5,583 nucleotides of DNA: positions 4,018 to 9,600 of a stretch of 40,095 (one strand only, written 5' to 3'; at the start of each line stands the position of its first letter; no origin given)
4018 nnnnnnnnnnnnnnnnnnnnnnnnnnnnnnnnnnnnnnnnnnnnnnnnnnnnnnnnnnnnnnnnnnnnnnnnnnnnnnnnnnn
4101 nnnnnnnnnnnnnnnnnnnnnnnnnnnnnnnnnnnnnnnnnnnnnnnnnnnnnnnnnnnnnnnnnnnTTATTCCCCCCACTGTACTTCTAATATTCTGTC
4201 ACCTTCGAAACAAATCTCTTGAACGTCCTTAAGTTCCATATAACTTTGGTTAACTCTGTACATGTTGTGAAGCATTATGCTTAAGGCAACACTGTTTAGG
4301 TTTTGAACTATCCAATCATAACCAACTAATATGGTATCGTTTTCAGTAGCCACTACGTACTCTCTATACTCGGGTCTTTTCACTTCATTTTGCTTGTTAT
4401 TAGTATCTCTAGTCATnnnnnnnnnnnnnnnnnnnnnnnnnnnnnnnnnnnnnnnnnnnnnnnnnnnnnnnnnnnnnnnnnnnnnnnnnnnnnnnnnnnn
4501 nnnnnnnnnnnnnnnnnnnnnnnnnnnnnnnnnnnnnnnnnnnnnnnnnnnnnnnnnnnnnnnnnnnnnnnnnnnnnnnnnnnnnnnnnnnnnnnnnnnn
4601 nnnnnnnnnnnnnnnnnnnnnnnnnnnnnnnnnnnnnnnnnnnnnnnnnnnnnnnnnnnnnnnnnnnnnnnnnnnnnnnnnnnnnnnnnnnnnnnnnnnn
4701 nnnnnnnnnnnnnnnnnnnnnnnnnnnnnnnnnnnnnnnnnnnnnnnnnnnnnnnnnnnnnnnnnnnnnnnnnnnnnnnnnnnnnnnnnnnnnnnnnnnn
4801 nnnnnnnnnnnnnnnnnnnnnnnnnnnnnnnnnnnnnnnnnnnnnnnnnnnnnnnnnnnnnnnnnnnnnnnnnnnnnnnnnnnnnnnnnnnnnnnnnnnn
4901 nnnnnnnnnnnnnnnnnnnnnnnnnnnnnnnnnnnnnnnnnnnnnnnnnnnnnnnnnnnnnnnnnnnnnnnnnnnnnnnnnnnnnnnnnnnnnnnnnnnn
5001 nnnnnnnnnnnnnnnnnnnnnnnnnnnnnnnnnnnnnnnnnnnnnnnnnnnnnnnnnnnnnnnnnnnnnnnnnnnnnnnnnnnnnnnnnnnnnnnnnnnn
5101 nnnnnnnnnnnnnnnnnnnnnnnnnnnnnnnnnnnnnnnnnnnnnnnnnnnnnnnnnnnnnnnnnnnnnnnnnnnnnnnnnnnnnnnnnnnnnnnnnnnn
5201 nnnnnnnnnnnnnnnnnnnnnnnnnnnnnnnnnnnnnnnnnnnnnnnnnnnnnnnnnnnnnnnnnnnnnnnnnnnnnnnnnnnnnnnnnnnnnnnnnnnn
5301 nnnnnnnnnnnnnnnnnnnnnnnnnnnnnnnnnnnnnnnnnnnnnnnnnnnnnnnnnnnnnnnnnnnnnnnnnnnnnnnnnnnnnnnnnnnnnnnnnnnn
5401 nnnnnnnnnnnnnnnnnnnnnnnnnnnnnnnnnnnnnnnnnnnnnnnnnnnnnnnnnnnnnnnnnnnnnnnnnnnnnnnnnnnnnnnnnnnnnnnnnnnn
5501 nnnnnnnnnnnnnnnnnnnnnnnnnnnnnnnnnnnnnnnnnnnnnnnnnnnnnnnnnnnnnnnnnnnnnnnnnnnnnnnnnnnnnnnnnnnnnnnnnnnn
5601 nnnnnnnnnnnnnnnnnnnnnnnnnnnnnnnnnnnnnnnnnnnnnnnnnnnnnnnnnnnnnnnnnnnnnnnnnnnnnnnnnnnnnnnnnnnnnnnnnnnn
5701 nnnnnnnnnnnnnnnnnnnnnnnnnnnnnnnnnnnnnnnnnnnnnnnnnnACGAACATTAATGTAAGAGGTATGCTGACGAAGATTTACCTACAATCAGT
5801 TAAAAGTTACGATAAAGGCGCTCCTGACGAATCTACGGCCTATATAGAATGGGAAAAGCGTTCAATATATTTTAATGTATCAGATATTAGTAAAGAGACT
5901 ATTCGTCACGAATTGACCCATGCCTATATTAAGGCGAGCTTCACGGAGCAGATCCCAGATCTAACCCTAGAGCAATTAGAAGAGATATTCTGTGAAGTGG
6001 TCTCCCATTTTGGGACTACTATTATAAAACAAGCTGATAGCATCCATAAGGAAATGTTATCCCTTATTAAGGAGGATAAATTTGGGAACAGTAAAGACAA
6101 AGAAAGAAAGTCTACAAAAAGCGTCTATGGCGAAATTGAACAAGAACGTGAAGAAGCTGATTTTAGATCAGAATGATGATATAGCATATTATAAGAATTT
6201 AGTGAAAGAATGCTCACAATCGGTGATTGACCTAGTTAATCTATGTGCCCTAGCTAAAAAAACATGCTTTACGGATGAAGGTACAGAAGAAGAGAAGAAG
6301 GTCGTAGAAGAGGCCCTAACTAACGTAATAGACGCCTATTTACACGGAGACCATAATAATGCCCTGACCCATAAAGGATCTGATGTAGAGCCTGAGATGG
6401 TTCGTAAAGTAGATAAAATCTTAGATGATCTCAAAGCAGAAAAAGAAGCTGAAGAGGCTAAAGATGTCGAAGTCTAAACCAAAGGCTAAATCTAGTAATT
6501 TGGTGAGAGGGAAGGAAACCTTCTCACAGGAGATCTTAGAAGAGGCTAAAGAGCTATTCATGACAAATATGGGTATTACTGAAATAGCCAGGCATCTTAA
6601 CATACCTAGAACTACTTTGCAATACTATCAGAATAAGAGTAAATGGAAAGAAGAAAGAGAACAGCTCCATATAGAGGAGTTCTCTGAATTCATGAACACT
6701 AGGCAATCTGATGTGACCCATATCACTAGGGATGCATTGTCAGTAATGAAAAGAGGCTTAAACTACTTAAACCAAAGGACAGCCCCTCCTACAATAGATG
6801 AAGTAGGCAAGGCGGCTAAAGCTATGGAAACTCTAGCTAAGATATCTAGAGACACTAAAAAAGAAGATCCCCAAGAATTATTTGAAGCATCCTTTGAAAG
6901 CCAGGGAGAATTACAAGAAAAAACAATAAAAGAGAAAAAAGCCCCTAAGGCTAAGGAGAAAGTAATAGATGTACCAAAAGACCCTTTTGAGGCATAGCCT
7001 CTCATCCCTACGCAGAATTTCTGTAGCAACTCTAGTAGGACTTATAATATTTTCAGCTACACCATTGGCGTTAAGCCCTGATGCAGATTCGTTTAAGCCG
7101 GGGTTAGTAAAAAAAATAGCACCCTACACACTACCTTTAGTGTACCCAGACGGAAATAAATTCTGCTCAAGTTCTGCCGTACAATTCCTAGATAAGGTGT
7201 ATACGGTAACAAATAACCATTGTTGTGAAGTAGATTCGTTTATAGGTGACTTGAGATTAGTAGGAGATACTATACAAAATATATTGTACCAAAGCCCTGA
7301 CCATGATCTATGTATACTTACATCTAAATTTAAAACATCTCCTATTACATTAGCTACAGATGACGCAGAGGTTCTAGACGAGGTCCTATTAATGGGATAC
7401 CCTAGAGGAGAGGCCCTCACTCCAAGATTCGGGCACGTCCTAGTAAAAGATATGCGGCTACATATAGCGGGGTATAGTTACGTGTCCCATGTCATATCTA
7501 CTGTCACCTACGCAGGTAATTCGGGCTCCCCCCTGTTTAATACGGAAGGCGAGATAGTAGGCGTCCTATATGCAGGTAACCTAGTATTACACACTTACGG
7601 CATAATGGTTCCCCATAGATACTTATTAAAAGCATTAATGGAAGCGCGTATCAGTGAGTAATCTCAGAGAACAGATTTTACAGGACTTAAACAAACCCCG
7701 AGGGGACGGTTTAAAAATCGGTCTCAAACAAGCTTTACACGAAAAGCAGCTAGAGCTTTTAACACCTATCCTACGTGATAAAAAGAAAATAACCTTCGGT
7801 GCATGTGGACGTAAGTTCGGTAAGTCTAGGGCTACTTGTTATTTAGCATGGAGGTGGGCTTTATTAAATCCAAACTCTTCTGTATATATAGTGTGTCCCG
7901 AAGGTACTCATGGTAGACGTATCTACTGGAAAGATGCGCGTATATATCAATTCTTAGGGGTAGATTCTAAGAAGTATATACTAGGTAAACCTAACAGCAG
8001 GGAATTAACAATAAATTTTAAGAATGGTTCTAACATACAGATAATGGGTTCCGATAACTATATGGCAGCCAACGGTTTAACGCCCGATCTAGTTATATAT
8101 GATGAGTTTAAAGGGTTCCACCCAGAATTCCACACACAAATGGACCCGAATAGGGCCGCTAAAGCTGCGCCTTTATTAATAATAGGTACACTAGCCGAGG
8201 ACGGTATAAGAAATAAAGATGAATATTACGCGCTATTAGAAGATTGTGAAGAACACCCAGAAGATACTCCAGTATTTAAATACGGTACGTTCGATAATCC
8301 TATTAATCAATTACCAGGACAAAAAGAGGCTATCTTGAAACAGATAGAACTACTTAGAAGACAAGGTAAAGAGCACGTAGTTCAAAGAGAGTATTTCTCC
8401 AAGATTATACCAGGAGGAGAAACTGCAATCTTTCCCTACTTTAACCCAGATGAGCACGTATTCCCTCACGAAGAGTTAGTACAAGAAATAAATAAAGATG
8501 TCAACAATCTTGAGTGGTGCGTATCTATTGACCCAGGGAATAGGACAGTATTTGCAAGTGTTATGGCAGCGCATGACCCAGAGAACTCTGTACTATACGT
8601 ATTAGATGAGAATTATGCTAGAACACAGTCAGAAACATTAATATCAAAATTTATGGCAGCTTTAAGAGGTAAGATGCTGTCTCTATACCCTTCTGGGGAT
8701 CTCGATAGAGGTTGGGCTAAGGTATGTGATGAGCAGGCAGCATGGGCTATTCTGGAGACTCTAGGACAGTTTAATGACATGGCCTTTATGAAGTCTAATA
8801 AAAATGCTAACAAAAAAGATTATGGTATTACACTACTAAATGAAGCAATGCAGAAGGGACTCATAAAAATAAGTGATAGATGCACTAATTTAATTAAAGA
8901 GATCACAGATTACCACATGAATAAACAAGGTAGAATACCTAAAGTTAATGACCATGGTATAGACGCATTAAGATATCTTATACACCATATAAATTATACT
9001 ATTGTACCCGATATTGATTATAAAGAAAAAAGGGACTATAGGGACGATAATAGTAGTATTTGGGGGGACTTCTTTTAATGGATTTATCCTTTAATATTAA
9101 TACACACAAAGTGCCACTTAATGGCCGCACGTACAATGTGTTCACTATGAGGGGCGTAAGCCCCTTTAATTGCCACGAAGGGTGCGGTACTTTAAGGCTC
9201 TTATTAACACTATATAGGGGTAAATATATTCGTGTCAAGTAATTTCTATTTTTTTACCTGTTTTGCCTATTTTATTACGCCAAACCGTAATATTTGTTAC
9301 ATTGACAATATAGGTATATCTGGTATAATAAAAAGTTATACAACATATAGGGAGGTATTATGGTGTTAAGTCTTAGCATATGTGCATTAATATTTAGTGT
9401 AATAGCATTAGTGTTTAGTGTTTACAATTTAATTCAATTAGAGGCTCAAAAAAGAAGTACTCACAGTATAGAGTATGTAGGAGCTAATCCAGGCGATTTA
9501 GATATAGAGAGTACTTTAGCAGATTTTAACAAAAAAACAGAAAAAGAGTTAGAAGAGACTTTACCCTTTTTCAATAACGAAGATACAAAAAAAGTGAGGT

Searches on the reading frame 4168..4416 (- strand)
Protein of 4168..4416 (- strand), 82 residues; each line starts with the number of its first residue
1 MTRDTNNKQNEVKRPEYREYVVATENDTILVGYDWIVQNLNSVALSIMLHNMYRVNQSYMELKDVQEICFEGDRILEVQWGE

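Call 57: search_protein_families(library=pfam, max_evalue=0.01, proteins=[window:4168-4416:-])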
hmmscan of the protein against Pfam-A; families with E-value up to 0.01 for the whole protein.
window:4168-4416:- (82 aa): 0 families

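Call 65: find_homologous_proteins(query=window:4168-4416:-, max_evalue=0.001)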
Query window:4168-4416:- (82 aa): 1 proteins with E <= 0.001 among 1 candidates.
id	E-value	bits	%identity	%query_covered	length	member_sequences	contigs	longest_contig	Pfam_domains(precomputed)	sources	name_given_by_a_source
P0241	4.2e-48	178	100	100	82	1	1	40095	-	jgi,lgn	jgi:hypothetical protein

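Call 66: find_encoding_contigs(protein=P0241, flank=10000, max_places=6)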
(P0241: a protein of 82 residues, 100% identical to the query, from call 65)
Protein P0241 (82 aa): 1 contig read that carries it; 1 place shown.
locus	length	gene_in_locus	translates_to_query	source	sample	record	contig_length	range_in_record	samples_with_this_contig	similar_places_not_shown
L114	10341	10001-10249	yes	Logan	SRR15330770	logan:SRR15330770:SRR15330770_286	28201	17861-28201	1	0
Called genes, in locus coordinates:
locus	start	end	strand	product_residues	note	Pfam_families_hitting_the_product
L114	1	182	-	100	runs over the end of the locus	-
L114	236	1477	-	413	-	PF17236:SU10_MCP (weak)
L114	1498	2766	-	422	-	-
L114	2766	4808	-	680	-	PF16510:P22_portal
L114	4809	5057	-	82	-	-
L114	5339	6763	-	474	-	PF17289:Terminase_6C (faint)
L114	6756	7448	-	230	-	PF00089:Trypsin (weak), PF13365:Trypsin_2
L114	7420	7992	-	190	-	-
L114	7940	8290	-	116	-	-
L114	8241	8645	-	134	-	-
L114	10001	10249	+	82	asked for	-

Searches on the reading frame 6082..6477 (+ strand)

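Call 57: search_protein_families(library=pfam, max_evalue=0.01, proteins=[window:6082-6477:+])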
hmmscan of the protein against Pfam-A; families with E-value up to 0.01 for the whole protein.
window:6082-6477:+ (131 aa): 1 family
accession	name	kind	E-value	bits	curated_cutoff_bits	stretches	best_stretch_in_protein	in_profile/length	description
PF03885.18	DUF327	-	0.0008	19.8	25.8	0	72-122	69-119/143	Protein of unknown function (DUF327)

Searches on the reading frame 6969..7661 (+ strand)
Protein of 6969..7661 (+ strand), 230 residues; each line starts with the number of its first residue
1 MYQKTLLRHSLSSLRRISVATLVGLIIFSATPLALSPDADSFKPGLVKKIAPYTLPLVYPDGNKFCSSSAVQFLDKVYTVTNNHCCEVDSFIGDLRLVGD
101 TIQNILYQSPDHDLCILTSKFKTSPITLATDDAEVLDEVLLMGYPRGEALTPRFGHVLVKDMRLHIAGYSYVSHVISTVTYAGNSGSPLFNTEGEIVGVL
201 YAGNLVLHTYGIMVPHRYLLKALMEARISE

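Call 57: search_protein_families(library=pfam, max_evalue=0.01, proteins=[window:6969-7661:+])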
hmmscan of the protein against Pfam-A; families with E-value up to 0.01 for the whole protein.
window:6969-7661:+ (230 aa): 4 families
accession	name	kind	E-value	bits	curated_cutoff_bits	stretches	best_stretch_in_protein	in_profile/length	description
PF13365.12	Trypsin_2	-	7.6e-13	49.9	27.6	1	78-199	11-144/144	Trypsin-like peptidase domain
PF00089.32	Trypsin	-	6e-06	26.7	20.6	1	52-215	13-212/220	Trypsin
PF10459.15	Peptidase_S46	-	3.5e-05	23.1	22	1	175-205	625-655/698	Peptidase S46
PF00949.27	Peptidase_S7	-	0.0069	16.7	20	0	180-204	93-117/131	Peptidase S7, Flavivirus NS3 serine protease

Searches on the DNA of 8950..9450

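Call 94: search_rna_families(source=window, start=8950, end=9450, threshold=evalue, max_evalue=5)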
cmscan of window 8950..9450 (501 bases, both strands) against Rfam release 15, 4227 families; matches with E-value up to 5: 4.
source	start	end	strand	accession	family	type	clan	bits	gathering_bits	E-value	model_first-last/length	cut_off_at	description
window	9231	9302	-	RF02068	STnc480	Gene; sRNA;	-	21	72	1.5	1-72/72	no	Enterobacterial sRNA STnc480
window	9098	9234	-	RF00077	SraB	Gene; sRNA;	-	15.4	130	1.4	1-169/169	no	SraB RNA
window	9365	9413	+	RF02750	ES003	Gene; sRNA;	-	14.4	37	3.4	1-53/53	no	ES003 sRNA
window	9193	9268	-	RF01051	c-di-GMP-I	Cis-reg; riboswitch;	CL00126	13.9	35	4.4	1-87/87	no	c-di-GMP-I riboswitch aptamer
